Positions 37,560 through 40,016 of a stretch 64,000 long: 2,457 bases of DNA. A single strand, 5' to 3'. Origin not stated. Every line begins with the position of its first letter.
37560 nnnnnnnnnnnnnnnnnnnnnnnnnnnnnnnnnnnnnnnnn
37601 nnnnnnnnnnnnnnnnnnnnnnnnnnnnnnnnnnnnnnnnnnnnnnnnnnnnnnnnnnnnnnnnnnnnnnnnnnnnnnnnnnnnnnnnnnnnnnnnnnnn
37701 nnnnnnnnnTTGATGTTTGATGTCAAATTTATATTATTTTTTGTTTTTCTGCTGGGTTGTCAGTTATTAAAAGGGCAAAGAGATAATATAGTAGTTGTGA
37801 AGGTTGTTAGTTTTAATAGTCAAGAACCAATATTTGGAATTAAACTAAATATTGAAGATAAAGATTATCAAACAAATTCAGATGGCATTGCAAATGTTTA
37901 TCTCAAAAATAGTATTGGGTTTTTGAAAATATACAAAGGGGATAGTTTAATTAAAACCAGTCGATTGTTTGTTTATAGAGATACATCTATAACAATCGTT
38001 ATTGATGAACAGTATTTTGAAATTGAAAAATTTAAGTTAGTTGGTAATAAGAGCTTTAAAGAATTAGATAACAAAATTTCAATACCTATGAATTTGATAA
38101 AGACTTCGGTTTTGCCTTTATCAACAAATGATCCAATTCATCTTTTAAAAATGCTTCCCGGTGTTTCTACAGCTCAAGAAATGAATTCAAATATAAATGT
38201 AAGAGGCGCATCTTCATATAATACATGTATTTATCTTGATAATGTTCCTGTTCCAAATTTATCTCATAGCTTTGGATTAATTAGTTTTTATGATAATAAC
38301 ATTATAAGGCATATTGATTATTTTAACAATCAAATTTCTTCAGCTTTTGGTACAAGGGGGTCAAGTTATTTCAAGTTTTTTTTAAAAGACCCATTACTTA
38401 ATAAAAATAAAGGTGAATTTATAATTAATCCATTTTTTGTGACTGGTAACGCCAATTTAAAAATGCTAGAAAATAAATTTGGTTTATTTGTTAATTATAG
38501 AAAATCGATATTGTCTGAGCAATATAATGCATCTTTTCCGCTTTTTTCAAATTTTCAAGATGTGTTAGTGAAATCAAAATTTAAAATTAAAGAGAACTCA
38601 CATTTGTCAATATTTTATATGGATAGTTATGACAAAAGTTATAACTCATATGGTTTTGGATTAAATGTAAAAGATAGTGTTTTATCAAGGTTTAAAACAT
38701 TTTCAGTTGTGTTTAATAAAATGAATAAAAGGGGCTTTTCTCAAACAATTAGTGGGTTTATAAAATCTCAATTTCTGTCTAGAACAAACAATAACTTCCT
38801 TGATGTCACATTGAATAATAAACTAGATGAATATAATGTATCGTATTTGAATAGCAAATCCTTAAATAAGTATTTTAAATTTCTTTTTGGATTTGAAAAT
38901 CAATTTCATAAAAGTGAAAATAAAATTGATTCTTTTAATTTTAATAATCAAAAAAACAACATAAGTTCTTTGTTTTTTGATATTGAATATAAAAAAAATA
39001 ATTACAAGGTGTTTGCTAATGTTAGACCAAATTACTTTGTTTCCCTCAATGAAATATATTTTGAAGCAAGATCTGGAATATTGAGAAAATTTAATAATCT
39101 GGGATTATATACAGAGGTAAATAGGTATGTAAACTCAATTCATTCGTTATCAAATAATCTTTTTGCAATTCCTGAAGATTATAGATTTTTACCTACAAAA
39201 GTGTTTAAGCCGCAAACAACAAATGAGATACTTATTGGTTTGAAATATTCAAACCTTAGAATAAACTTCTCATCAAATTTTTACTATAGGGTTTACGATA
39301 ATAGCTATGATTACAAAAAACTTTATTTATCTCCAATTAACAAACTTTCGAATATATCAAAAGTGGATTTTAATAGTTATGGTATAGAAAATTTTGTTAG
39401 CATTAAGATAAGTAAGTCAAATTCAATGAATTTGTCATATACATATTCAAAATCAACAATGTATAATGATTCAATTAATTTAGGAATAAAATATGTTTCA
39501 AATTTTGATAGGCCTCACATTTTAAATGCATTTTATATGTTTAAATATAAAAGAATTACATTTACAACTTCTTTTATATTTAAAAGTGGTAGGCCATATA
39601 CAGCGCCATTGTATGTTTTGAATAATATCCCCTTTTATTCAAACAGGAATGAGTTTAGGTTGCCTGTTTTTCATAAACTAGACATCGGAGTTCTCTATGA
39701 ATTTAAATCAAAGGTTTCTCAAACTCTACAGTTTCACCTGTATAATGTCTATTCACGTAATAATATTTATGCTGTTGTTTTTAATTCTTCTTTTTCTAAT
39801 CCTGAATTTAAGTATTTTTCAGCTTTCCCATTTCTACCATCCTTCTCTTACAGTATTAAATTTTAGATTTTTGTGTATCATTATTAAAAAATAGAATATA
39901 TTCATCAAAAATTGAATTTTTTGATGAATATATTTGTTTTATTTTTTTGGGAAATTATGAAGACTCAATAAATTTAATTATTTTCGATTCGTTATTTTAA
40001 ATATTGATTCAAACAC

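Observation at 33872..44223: About 10.3 kb accessory island inserted between ftsK and lolA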

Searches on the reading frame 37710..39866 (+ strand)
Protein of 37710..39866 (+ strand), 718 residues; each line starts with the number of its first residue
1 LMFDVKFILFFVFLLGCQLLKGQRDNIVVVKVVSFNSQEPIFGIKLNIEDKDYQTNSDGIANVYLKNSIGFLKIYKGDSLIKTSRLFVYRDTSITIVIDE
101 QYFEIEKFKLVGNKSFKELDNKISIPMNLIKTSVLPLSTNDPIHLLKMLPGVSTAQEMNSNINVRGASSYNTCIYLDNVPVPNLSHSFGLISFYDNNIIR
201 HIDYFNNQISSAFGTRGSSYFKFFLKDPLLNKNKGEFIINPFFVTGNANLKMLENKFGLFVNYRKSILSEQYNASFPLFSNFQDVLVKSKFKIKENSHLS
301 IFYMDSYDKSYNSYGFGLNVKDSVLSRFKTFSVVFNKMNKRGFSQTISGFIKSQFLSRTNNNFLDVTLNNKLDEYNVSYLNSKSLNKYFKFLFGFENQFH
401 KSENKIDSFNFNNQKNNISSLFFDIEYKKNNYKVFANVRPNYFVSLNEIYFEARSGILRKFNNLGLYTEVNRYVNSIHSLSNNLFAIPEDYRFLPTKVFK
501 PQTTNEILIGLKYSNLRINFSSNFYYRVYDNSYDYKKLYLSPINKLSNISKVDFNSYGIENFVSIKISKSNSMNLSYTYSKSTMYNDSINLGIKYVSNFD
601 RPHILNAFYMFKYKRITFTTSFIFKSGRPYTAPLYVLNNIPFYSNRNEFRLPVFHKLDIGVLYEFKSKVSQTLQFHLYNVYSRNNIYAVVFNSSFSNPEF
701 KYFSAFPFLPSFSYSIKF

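Call 4: search_protein_families(library=pfam, proteins=[window:37710-39866:+], max_evalue=0.01)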
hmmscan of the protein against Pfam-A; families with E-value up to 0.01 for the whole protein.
window:37710-39866:+ (718 aa): 1 family
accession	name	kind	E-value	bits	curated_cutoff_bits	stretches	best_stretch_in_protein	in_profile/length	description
PF07715.20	Plug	-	8.8e-06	26.6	23.9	1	141-216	24-102/107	TonB-dependent Receptor Plug Domain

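Call 15: search_protein_families(library=ncbifam, proteins=[window:37710-39866:+], max_evalue=0.1)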
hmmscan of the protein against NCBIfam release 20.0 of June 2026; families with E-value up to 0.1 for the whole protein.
window:37710-39866:+ (718 aa): 0 families

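Call 35: find_homologous_proteins(query=window:37710-39866:+, max_evalue=0.00001)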
Query window:37710-39866:+ (718 aa): 30 proteins with E <= 0.00001 among 8000 candidates.
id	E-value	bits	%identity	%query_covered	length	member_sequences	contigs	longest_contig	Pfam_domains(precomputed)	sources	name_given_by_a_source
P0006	0.0e+0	1550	100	100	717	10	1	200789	PF07715.21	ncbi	-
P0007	1.7e-187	643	47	99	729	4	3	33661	PF07715.21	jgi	-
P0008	1.1e-180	621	47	99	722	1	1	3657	PF07715.21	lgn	-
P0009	1.5e-176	607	46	95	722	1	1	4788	PF07715.21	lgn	-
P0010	1.8e-176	607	44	99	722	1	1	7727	PF07715.21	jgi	jgi:hypothetical protein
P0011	7.1e-176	605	47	97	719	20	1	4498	PF07715.21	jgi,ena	jgi:hypothetical protein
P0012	9.1e-175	601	45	97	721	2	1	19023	PF07715.21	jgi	-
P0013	6.9e-163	562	45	96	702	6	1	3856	PF07715.21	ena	-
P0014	8.1e-144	499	40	98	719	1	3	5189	-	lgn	-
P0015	1.6e-126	442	39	98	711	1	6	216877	PF07715.21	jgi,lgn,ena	-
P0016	7.9e-96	340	34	98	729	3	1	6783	PF07715.21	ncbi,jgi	jgi:hypothetical protein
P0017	1.8e-79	286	32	86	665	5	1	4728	PF07715.21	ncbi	-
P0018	1.3e-70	257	36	62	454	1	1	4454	-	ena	-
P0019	2.3e-26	111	25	82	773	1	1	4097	PF13715.13,PF25183.2,PF07715.21,PF13620.13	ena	-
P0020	9.9e-24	102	22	85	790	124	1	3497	PF13715.13,PF25183.2,PF07715.21,PF13620.13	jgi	-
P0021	6.3e-23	100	22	85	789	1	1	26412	PF13715.13,PF25183.2,PF07715.21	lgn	-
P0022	2.2e-21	94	23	81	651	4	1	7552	PF25183.2,PF07715.21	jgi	-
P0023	5.1e-20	90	24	87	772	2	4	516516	PF13715.13,PF07715.21,PF13620.13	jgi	-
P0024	3.4e-17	81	24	33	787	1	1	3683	PF13715.13,PF25183.2,PF07715.21,PF00593.31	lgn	-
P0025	6.1e-17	80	29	34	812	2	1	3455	PF13715.13,PF07715.21,PF00593.31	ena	-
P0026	7.2e-16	76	24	89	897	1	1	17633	PF13715.13,PF07715.21,PF07660.20,PF13620.13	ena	-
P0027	3.9e-15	74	25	92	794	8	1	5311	PF13715.13,PF07715.21,PF13620.13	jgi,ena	jgi:hypothetical protein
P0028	7.5e-12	63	24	83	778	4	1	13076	PF13715.13,PF07715.21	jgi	-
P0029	1.9e-11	62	24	46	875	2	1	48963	PF13715.13,PF07715.21,PF13620.13,PF00593.31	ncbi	-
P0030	2.5e-11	61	29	24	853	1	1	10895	PF13715.13,PF07715.21,PF00593.31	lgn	-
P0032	2.2e-8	52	25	86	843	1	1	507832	PF13715.13,PF07715.21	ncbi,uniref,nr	ncbi:hypothetical protein FDT66_06385 [Polaribacter aestuariivivens]|uniref:TonB-dependent receptor 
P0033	1.4e-7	49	22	88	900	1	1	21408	PF13715.13,PF07715.21,PF07660.20,PF13620.13,PF00593.31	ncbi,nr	ncbi:MAG: hypothetical protein C0597_08450 [Marinilabiliales bacterium]|nr:MAG: hypothetical protein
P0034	1.4e-7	49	27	28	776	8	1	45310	PF13715.13,PF07715.21,PF13620.13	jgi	-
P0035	2.1e-6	45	24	38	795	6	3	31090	PF13715.13,PF07715.21,PF13620.13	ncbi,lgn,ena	-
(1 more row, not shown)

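Call 36: find_encoding_contigs(protein=P0007, flank=8000, max_places=2)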
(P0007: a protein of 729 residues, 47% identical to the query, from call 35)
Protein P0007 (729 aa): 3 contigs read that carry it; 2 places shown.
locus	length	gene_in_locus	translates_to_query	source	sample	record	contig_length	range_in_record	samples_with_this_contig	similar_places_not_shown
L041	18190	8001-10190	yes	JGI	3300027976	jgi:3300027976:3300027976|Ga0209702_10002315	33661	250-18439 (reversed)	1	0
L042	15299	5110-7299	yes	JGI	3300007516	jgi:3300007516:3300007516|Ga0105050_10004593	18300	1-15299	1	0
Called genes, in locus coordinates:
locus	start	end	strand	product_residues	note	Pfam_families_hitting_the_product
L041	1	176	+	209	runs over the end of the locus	PF02527:GidB, PF13847:Methyltransf_31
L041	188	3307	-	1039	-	PF26549:Tricorn_N (weak), PF26550:Tricorn_2nd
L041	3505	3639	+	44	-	-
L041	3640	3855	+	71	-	-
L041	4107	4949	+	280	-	-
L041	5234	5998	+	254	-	PF01066:CDP-OH_P_transf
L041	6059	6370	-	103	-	-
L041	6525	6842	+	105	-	-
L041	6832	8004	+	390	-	-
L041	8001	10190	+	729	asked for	PF07715:Plug (faint)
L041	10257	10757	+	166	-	PF14126:DUF4293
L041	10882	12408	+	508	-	PF02790:COX2_TM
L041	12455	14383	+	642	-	PF00115:COX1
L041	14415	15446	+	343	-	PF02628:COX15-CtaA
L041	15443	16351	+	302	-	PF01040:UbiA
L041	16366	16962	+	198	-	PF00510:COX3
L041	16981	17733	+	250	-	PF00510:COX3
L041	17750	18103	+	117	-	PF03626:COX4_pro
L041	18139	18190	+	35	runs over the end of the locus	-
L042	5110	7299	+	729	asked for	PF07715:Plug (faint)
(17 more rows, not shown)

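Call 37: find_encoding_contigs(protein=P0015, flank=8000, max_places=2)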
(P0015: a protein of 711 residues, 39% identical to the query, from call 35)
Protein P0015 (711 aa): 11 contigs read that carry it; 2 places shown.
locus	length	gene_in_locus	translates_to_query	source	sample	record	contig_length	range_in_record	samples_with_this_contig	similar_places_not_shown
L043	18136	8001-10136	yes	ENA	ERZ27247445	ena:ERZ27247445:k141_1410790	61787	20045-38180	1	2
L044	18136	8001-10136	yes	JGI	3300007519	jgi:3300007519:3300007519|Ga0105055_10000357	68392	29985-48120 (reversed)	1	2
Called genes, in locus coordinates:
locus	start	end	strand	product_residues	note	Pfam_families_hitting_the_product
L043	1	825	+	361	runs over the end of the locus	PF00583:Acetyltransf_1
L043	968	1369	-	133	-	PF00903:Glyoxalase, PF13468:Glyoxalase_3, PF13669:Glyoxalase_4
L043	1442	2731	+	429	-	PF00266:Aminotran_5, PF01041:DegT_DnrJ_EryC1 (weak), PF01212:Beta_elim_lyase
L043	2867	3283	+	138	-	PF01592:NifU_N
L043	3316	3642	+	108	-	PF01521:Fe-S_biosyn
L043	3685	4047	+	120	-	PF05635:23S_rRNA_IVP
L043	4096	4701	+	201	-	PF00081:Sod_Fe_N, PF02777:Sod_Fe_C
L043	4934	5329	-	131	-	PF01381:HTH_3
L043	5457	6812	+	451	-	-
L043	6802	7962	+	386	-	-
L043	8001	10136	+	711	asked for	PF07715:Plug (weak)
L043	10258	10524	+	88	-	PF20584:DUF6787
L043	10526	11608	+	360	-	PF01883:FeS_assembly_P, PF01656:CbiA, PF02374:ArsA_ATPase (faint), PF09140:MipZ (weak), PF10609:ParA, PF13614:AAA_31 (weak)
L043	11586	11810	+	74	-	PF01106:NifU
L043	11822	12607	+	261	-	-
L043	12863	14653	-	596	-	PF13585:CHU_C (weak)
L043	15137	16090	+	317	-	-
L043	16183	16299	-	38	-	-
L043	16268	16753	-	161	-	-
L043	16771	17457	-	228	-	-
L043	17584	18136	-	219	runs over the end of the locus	-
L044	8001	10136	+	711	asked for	PF07715:Plug (weak)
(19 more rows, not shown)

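Call 38: find_encoding_contigs(protein=P0012, flank=8000, max_places=2)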
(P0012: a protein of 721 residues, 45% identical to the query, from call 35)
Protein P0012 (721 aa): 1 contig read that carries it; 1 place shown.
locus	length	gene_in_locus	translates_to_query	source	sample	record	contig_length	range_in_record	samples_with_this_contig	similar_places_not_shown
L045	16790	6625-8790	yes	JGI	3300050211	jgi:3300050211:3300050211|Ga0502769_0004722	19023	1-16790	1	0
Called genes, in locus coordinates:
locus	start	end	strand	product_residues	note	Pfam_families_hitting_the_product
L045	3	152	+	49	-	?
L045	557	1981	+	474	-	PF01637:ATPase_2, PF13173:AAA_14 (weak), PF13401:AAA_22 (weak)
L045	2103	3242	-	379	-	PF13173:AAA_14, PF13401:AAA_22 (faint), PF13635:DUF4143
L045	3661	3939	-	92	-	-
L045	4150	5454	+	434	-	-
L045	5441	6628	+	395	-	-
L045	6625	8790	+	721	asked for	PF07715:Plug (weak)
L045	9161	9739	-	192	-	-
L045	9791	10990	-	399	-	PF01098:FTSW_RODA_SPOVE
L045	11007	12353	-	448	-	PF21799:MurD-like_N, PF08245:Mur_ligase_M, PF02875:Mur_ligase_C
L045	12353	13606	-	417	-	PF10555:MraY_sig1 (faint), PF00953:Glycos_transf_4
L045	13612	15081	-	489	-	PF01225:Mur_ligase, PF08245:Mur_ligase_M, PF02875:Mur_ligase_C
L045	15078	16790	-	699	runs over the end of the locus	PF03717:PBP_dimer, PF00905:Transpeptidase, PF03793:PASTA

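Call 45: search_protein_families(library=pfam, proteins=[L043:5457-6812:+, L045:4150-5454:+, L043:8001-10136:+, L041:8001-10190:+], max_evalue=1)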
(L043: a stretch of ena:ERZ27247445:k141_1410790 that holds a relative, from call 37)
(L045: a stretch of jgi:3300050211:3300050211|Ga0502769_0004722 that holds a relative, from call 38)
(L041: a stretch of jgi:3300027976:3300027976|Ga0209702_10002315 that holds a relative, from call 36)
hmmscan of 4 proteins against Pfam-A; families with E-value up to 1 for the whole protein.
L043:5457-6812:+ (451 aa): 1 family
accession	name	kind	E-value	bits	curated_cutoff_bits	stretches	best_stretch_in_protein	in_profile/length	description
PF17286.7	PRMT5_C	-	0.12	12.8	30.3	1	265-312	107-153/167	PRMT5 oligomerisation domain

L045:4150-5454:+ (434 aa): 1 family
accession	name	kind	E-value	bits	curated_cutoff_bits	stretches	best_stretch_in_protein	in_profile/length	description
PF23895.1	Phage_zn_bind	-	0.3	11.6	27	0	358-392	23-57/69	Phage zinc binding domain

L043:8001-10136:+ (711 aa): 1 family
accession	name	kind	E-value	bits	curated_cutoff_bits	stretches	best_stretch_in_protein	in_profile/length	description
PF07715.20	Plug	-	2.2e-06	28.6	23.9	1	125-201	24-103/107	TonB-dependent Receptor Plug Domain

L041:8001-10190:+ (729 aa): 1 family
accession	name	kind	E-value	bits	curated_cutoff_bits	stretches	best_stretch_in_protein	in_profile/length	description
PF07715.20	Plug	-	1.5e-05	25.9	23.9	1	151-224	29-105/107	TonB-dependent Receptor Plug Domain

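Call 48: search_solved_structures(query=window:37710-39866:+, max_evalue=1)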
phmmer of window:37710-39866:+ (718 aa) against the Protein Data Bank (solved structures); distinct sequences matched with E-value up to 1: 0.

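Call 50: search_solved_structures(query=A4, max_evalue=1)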
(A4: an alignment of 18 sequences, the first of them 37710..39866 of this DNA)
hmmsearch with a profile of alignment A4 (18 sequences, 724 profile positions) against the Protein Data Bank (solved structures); distinct sequences matched with E-value up to 1: 19.
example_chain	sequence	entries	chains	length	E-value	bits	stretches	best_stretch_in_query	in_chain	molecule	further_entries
3rgn_A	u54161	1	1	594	3.2e-05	26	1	144-214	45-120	Vitamin B12 transporter BtuB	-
1nqe_A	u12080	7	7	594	3.2e-05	26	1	144-214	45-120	Vitamin B12 receptor | Vitamin B12 transporter btuB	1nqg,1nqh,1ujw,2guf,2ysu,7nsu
1nqf_A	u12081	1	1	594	3.2e-05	26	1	144-214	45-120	Vitamin B12 receptor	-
3rgm_A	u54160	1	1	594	3.2e-05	26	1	144-214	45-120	Vitamin B12 transporter BtuB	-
8the_A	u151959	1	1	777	3.3e-05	26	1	351-543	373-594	Heme/hemoglobin uptake outer membrane receptor PhuR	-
2gsk_A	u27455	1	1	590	3.4e-05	25.9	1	144-214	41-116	Vitamin B12 transporter btuB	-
3m8b_A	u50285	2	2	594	3.9e-05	25.7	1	144-214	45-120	Vitamin B12 transporter btuB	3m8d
2hdf_A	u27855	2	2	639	0.00076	21.5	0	140-225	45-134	Colicin I receptor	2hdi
9nn6_A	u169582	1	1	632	0.00084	21.3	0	144-225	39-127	Colicin I receptor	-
5out_A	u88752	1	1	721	0.13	14.1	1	138-180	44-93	Ferric enterobactin receptor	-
6i2j_A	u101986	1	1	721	0.13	14.1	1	138-180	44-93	Ferric enterobactin receptor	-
6r1f_A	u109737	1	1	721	0.13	14.1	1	138-180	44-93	Ferric enterobactin receptor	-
6q5e_A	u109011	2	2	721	0.13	14.1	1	138-180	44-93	Ferric enterobactin receptor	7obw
5m9b_A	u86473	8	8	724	0.13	14.1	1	138-180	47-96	Ferric enterobactin receptor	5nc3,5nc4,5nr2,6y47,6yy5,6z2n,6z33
5mzs_A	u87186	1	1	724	0.13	14.1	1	138-180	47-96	Ferric enterobactin receptor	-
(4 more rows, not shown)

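Call 62: search_protein_families(library=phrogs, proteins=[window:37710-39866:+], max_evalue=0.01)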
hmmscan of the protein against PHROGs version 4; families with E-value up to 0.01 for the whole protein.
window:37710-39866:+ (718 aa): 0 families

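Call 63: search_protein_families(library=padloc, proteins=[window:37710-39866:+], max_evalue=0.01)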
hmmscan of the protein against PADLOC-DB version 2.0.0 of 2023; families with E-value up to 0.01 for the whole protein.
window:37710-39866:+ (718 aa): 0 families

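Call 73: find_encoding_contigs(protein=P0023, flank=4000, max_places=2)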
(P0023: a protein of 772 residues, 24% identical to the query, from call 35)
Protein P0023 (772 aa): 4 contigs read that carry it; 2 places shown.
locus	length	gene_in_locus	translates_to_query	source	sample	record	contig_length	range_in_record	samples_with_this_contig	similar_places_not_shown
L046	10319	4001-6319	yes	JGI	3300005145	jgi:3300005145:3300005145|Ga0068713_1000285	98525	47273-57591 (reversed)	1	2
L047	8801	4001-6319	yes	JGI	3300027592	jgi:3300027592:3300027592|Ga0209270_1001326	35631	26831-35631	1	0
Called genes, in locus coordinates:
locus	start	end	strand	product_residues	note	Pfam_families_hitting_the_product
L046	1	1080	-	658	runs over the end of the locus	PF01433:Peptidase_M1 (weak)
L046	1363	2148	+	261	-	PF18962:Por_Secre_tail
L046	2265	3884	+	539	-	PF18962:Por_Secre_tail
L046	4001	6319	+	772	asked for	PF13620:CarboxypepD_reg, PF13715:CarbopepD_reg_2, PF07715:Plug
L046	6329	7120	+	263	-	-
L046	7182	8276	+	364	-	PF00581:Rhodanese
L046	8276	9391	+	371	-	PF00581:Rhodanese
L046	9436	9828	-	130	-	PF00011:HSP20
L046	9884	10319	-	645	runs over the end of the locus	PF00012:HSP70, PF06723:MreB_Mbl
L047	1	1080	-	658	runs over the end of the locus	PF01433:Peptidase_M1 (weak)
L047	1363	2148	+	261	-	PF18962:Por_Secre_tail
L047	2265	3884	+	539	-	PF18962:Por_Secre_tail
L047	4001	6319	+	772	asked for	PF13620:CarboxypepD_reg, PF13715:CarbopepD_reg_2, PF07715:Plug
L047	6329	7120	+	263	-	-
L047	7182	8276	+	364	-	PF00581:Rhodanese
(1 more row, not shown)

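Call 74: find_encoding_contigs(protein=P0021, flank=4000, max_places=2)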
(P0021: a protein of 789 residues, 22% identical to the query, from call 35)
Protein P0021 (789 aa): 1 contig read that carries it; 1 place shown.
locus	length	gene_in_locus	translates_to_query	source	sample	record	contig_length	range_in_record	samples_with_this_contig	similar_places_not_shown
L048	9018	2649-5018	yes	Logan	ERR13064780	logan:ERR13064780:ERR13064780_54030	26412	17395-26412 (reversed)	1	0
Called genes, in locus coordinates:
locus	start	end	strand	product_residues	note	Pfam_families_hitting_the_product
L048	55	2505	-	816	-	PF13620:CarboxypepD_reg, PF13715:CarbopepD_reg_2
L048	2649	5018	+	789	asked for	PF13715:CarbopepD_reg_2, PF07715:Plug, PF25183:OMP_b-brl_4 (faint)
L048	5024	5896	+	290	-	PF14054:DUF4249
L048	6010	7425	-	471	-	PF00753:Lactamase_B, PF00581:Rhodanese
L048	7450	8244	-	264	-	PF01925:TauE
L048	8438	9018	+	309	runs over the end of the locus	PF25218:TseH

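Call 85: find_encoding_contigs(protein=P0006, flank=8000, max_places=4)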
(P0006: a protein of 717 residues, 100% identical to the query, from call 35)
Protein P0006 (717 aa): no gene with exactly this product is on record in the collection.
